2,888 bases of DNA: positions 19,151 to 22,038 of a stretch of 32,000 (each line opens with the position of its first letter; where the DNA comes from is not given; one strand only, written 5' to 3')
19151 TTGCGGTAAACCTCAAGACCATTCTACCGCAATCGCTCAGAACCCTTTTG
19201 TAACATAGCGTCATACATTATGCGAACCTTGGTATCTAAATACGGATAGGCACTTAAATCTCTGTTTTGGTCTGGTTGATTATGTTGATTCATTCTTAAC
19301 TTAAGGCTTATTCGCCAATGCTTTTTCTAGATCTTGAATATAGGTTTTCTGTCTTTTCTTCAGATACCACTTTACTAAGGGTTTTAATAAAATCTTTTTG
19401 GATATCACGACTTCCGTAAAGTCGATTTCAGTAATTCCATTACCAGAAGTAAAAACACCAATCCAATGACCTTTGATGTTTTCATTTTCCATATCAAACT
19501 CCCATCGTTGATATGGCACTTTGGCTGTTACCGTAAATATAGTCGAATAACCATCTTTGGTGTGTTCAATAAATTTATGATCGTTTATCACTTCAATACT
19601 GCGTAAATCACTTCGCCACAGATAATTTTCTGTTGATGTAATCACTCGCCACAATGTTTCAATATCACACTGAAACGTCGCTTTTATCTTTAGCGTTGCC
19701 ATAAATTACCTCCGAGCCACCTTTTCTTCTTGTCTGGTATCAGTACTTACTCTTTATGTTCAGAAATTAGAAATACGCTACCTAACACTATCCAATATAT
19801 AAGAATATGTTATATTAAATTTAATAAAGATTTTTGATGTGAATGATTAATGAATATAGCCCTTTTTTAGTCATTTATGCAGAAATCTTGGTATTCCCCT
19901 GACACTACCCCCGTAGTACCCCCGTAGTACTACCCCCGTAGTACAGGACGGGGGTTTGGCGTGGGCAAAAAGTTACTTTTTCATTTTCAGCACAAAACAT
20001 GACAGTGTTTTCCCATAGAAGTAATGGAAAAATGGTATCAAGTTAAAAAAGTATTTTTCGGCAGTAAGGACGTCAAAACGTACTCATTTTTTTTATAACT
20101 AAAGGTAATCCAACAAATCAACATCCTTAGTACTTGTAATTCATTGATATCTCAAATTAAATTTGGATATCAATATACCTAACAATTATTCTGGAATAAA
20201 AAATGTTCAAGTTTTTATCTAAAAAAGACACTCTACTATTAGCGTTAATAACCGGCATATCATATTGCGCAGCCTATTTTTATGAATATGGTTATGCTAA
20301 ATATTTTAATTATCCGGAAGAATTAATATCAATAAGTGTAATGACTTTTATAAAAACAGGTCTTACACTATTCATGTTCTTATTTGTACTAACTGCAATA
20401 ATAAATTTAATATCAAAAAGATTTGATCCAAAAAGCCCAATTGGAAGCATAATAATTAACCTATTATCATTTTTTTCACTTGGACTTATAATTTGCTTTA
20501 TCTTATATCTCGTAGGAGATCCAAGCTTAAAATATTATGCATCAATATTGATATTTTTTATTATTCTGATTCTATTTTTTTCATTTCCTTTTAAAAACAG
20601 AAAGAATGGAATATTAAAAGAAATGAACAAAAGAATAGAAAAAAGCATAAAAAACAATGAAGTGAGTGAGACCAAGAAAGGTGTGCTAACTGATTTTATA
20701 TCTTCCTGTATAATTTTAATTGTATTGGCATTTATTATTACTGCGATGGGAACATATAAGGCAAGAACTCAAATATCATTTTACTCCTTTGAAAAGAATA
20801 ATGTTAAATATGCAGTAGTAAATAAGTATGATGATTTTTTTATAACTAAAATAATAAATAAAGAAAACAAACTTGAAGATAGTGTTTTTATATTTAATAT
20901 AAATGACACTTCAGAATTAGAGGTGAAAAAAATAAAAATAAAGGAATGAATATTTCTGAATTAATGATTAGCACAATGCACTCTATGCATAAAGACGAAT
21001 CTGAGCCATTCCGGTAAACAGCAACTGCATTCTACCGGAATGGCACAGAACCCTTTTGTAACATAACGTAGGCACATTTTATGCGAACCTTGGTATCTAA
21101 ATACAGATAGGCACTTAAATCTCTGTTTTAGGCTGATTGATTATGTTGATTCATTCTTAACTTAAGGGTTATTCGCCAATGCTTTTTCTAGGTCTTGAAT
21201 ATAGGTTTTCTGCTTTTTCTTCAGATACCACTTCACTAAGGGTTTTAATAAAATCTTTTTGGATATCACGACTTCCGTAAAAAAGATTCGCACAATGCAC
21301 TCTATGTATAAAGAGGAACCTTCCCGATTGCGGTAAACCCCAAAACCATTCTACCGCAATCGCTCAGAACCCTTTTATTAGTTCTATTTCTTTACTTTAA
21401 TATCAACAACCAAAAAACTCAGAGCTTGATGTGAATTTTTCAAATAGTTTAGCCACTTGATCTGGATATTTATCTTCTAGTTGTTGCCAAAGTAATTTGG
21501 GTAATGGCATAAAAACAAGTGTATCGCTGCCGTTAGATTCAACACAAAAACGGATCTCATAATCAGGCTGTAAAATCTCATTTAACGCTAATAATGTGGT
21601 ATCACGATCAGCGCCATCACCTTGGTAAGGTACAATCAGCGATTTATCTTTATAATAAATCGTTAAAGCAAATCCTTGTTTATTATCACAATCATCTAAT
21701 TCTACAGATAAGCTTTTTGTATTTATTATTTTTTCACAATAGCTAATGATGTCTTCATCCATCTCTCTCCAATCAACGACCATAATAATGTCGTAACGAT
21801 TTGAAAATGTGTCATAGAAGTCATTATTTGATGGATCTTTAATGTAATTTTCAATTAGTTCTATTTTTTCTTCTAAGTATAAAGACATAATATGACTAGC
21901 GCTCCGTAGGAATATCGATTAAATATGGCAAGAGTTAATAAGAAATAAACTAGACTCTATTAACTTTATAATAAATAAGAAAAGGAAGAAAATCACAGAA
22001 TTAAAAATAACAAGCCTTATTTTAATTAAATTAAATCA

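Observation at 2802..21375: A 27/28 dif site heads a one-sided array of four Xer-exploiting elements that decay with distance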

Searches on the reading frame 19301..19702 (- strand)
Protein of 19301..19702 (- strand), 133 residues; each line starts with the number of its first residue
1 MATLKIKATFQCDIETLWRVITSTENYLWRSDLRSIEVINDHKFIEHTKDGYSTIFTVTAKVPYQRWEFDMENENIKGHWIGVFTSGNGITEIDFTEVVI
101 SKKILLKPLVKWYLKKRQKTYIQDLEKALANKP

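Call 9: search_protein_families(library=pfam, proteins=[window:19301-19702:-], max_evalue=0.01)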
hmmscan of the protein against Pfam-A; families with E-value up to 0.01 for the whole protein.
window:19301-19702:- (133 aa): 1 family
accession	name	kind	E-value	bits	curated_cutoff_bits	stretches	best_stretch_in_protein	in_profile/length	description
PF10604.15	Polyketide_cyc2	-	0.00075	20.3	27.4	1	1-129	1-141/142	Polyketide cyclase / dehydrase and lipid transport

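Call 34: search_protein_families(library=phrogs, proteins=[window:19301-19702:-], max_evalue=0.01)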
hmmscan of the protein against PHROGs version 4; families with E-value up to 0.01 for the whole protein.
window:19301-19702:- (133 aa): 0 families

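Call 37: find_encoding_contigs(protein=window:19301-19702:-, flank=10000, max_places=10)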
Protein window:19301-19702:- (133 aa): no gene with exactly this product is on record in the collection.

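Call 71: find_homologous_proteins(query=window:19301-19702:-, max_evalue=0.001)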
Query window:19301-19702:- (133 aa): 1074 proteins with E <= 0.001 among 1078 candidates; the best 120 are listed.
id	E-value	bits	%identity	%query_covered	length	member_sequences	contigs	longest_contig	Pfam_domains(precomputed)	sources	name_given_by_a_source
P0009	7.1e-81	287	96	100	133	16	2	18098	-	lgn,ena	-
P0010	7.1e-80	284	95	100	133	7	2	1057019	-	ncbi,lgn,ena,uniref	ncbi:SRPBCC family protein [Proteus terrae]|uniref:SRPBCC family protein n=1 Tax=Proteus terrae TaxI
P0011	9.9e-80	283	95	100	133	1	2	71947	-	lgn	-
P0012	4.6e-79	281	95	100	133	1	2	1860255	-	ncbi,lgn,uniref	ncbi:SRPBCC family protein [Proteus terrae]|uniref:SRPBCC family protein n=1 Tax=Proteus terrae TaxI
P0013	4.7e-79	281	95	100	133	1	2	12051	-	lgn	-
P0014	1.2e-78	280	94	100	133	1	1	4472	-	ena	-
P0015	1.8e-78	279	95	100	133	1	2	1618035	-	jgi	jgi:hypothetical protein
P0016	2.9e-78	278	94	100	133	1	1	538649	-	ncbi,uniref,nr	ncbi:polyketide cyclase [Proteus sp. G2669]|uniref:polyketide cyclase n=1 Tax=Proteus sp. G2669 TaxI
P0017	8.7e-78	277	93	100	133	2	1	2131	-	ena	-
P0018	1.1e-77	276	93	100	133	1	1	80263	-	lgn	-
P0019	1.3e-77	276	94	100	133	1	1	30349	-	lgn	-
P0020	9.0e-74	264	89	99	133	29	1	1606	-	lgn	-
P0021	9.2e-62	225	76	98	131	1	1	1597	-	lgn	-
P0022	2.6e-56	207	71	97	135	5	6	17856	PF10604.16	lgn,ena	-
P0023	4.2e-56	207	70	97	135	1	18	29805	PF10604.16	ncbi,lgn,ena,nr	ncbi:MAG: SRPBCC family protein [Synergistaceae bacterium]|nr:SRPBCC family protein [Synergistaceae 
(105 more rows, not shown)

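Call 72: find_encoding_contigs(protein=P0010, flank=10000, max_places=6)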
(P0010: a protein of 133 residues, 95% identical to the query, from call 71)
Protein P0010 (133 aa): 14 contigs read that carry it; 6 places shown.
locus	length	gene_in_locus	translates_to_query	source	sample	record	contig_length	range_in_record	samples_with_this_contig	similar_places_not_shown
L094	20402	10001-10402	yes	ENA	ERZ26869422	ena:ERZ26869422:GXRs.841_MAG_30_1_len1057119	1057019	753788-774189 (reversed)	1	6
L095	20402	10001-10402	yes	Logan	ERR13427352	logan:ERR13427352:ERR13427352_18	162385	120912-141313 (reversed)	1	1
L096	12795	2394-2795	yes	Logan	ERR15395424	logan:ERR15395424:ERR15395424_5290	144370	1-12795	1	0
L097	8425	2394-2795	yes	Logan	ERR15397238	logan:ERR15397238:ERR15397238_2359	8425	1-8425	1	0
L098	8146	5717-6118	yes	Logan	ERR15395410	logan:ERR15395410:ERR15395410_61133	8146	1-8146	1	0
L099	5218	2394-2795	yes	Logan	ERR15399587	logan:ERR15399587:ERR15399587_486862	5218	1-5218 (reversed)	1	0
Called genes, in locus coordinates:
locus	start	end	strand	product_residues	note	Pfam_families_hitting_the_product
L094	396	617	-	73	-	PF13441:Gly-zipper_YMGG, PF05433:Rick_17kDa_Anti (weak)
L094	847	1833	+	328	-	PF03595:SLAC1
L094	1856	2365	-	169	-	-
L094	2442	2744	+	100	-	-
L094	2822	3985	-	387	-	PF00465:Fe-ADH, PF13685:Fe-ADH_2, PF25137:ADH_Fe_C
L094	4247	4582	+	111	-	PF12840:HTH_20, PF01022:HTH_5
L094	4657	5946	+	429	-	PF02040:ArsB, PF03600:CitMHS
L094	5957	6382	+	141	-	PF03960:ArsC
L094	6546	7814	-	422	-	PF08007:JmjC_2, PF20514:WHD_ROXA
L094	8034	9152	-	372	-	-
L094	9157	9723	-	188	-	PF19503:DUF6037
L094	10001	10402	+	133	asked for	-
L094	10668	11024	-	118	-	PF13811:DUF4186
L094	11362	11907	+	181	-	PF07661:MORN_2 (faint)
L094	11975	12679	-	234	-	PF01022:HTH_5 (weak), PF12840:HTH_20 (weak)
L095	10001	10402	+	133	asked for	-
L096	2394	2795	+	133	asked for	-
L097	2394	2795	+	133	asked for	-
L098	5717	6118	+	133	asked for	-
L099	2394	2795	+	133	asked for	-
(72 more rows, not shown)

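Call 73: find_encoding_contigs(protein=P0009, flank=10000, max_places=6)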
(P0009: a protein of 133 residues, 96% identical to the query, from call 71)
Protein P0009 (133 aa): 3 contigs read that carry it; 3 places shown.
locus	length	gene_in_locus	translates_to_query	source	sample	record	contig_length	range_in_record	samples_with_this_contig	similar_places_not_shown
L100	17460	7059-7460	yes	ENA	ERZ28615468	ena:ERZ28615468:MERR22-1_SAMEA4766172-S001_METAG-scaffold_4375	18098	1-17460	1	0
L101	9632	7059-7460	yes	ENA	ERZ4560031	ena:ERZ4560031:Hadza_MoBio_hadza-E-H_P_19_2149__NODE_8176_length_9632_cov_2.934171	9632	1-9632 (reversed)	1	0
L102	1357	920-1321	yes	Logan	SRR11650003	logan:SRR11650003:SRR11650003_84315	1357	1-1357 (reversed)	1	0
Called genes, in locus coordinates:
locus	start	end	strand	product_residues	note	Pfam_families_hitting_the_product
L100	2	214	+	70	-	?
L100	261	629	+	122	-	PF06953:ArsD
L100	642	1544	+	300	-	PF00142:Fer4_NifH (weak), PF01656:CbiA, PF02374:ArsA_ATPase, PF10609:ParA (faint), PF13614:AAA_31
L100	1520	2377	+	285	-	PF13481:AAA_25 (faint), PF10609:ParA (faint), PF20720:nSTAND3 (weak), PF01656:CbiA, PF02374:ArsA_ATPase, PF13614:AAA_31 (weak), PF02374:ArsA_ATPase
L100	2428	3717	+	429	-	PF02040:ArsB, PF03600:CitMHS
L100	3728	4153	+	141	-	PF03960:ArsC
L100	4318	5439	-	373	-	PF08007:JmjC_2, PF20514:WHD_ROXA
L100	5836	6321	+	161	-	-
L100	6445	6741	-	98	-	-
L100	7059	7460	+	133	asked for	-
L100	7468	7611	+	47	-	-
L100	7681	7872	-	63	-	-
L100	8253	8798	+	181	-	PF07661:MORN_2 (faint)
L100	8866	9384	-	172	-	PF01022:HTH_5 (weak), PF12840:HTH_20 (weak)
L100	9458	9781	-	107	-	-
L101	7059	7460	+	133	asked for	-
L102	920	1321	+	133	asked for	-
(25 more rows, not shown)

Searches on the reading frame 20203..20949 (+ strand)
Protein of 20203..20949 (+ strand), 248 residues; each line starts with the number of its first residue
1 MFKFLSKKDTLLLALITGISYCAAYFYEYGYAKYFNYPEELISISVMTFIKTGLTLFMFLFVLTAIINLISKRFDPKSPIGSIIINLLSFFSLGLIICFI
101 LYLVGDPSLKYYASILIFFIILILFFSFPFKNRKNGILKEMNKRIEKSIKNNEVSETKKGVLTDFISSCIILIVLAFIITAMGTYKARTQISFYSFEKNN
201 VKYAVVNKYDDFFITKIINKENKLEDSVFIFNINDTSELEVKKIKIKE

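Call 9: search_protein_families(library=pfam, proteins=[window:20203-20949:+], max_evalue=0.01)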
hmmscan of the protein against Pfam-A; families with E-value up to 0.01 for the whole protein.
window:20203-20949:+ (248 aa): 0 families

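Call 34: search_protein_families(library=phrogs, proteins=[window:20203-20949:+], max_evalue=0.01)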
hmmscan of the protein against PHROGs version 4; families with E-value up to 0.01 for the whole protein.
window:20203-20949:+ (248 aa): 0 families

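Call 36: find_encoding_contigs(protein=window:20203-20949:+, flank=10000, max_places=10)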
Protein window:20203-20949:+ (248 aa): no gene with exactly this product is on record in the collection.

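Call 39: find_related_loci(query=window:20203-20949:+, collection=viral_contigs, flank=6000)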
Query window:20203-20949:+ (248 aa) in viral_contigs; peptide patterns used: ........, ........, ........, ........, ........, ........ (x = any residue, [..] = any of these).
40 stretches matched a pattern, but none encodes a relative of the query by tblastn (E <= 1e-3).

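Call 66: find_homologous_proteins(query=window:20203-20949:+, max_evalue=0.001)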
Query window:20203-20949:+ (248 aa): 8 proteins with E <= 0.001 among 2793 candidates.
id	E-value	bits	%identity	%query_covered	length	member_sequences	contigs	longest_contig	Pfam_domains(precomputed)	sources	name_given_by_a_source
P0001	7.9e-138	475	92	100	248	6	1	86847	PF27470.1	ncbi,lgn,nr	ncbi:hypothetical protein I4674_15525 [Proteus mirabilis]|nr:hypothetical protein [Proteus mirabilis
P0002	3.7e-58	215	45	99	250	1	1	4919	-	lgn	-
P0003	3.5e-55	205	42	99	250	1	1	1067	PF27470.1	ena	-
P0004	3.1e-44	169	42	100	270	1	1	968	-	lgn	-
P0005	2.0e-43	167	42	100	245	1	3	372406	-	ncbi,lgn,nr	ncbi:TPA: hypothetical protein SMP18_001248 [Proteus mirabilis]|nr:hypothetical protein [Proteus mir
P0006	4.2e-43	165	42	100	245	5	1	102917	PF27470.1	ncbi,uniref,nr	ncbi:hypothetical protein [Proteus mirabilis]|uniref:hypothetical protein n=1 Tax=Proteus mirabilis 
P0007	5.5e-36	142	42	99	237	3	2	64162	PF27470.1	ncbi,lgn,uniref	ncbi:hypothetical protein [Proteus mirabilis]|uniref:hypothetical protein n=1 Tax=Proteus mirabilis 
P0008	3.6e-23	100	47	51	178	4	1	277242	PF27470.1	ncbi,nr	ncbi:hypothetical protein GHV28_06555 [Proteus mirabilis]|nr:hypothetical protein [Proteus mirabilis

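Call 67: find_encoding_contigs(protein=P0001, flank=10000, max_places=6)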
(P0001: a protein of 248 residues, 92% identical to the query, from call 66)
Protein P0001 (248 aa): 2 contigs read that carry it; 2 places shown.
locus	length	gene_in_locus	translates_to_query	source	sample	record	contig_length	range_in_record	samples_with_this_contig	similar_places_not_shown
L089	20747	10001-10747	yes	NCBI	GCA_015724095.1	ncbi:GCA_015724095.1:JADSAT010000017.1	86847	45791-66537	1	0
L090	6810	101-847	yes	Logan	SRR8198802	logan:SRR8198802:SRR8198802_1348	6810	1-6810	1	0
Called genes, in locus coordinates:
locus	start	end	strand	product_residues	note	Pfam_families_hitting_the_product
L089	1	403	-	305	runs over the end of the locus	PF00126:HTH_1, PF03466:LysR_substrate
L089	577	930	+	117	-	-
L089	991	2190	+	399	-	PF00768:Peptidase_S11, PF13354:Beta-lactamase2, PF07943:PBP5_C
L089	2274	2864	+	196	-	PF00440:TetR_N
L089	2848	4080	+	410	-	PF00083:Sugar_tr, PF07690:MFS_1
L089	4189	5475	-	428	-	PF03952:Enolase_N, PF00113:Enolase_C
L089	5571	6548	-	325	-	PF01368:DHH, PF02833:DHHA2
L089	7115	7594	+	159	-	-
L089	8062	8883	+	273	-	PF14280:DUF4365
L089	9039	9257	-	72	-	-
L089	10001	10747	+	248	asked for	PF27470:TfpB (weak)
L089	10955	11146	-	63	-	-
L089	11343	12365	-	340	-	PF06128:Shigella_OspC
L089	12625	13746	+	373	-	PF08007:JmjC_2, PF20514:WHD_ROXA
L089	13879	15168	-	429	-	PF02040:ArsB, PF03600:CitMHS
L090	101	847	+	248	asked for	PF27470:TfpB (weak)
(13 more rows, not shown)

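Call 68: find_encoding_contigs(protein=P0005, flank=10000, max_places=6)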
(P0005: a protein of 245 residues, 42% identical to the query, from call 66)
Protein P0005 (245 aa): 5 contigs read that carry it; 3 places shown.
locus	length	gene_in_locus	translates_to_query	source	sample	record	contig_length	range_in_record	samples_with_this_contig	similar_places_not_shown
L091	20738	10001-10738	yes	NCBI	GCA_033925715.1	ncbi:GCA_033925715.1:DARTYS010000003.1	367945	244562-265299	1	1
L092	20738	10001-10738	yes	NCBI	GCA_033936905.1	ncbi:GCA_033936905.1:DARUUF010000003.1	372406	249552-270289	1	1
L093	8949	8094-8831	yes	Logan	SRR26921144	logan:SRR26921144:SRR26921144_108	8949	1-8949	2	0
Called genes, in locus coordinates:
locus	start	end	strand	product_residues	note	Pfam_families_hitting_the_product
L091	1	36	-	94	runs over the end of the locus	PF09905:VF530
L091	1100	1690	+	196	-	-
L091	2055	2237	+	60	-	-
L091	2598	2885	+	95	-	-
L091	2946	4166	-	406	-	PF00263:Secretin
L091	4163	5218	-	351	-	PF05707:Zot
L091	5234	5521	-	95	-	PF10734:DUF2523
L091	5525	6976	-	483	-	-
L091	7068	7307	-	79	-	-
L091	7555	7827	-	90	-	PF02303:Phage_DNA_bind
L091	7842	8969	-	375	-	PF02486:Rep_trans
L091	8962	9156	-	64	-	-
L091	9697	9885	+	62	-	-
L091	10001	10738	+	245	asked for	-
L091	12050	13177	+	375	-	-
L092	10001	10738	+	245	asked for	-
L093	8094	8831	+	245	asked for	-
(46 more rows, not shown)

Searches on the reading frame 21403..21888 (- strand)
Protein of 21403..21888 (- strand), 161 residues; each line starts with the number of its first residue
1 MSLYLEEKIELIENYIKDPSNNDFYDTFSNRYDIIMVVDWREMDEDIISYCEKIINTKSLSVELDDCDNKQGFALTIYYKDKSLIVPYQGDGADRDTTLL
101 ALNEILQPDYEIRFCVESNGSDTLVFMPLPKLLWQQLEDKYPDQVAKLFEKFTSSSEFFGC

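Call 10: search_protein_families(library=pfam, proteins=[window:21403-21888:-], max_evalue=0.01)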
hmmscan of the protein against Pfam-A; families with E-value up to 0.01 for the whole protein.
window:21403-21888:- (161 aa): 0 families

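Call 13: find_encoding_contigs(protein=window:21403-21888:-, flank=10000, max_places=10)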
Protein window:21403-21888:- (161 aa): no gene with exactly this product is on record in the collection.

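Call 34: search_protein_families(library=phrogs, proteins=[window:21403-21888:-], max_evalue=0.01)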
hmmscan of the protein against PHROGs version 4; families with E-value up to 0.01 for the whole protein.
window:21403-21888:- (161 aa): 1 family
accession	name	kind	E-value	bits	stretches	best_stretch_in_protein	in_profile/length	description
phrog_9800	-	unknown function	0.00013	22.6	1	17-149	38-169/272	-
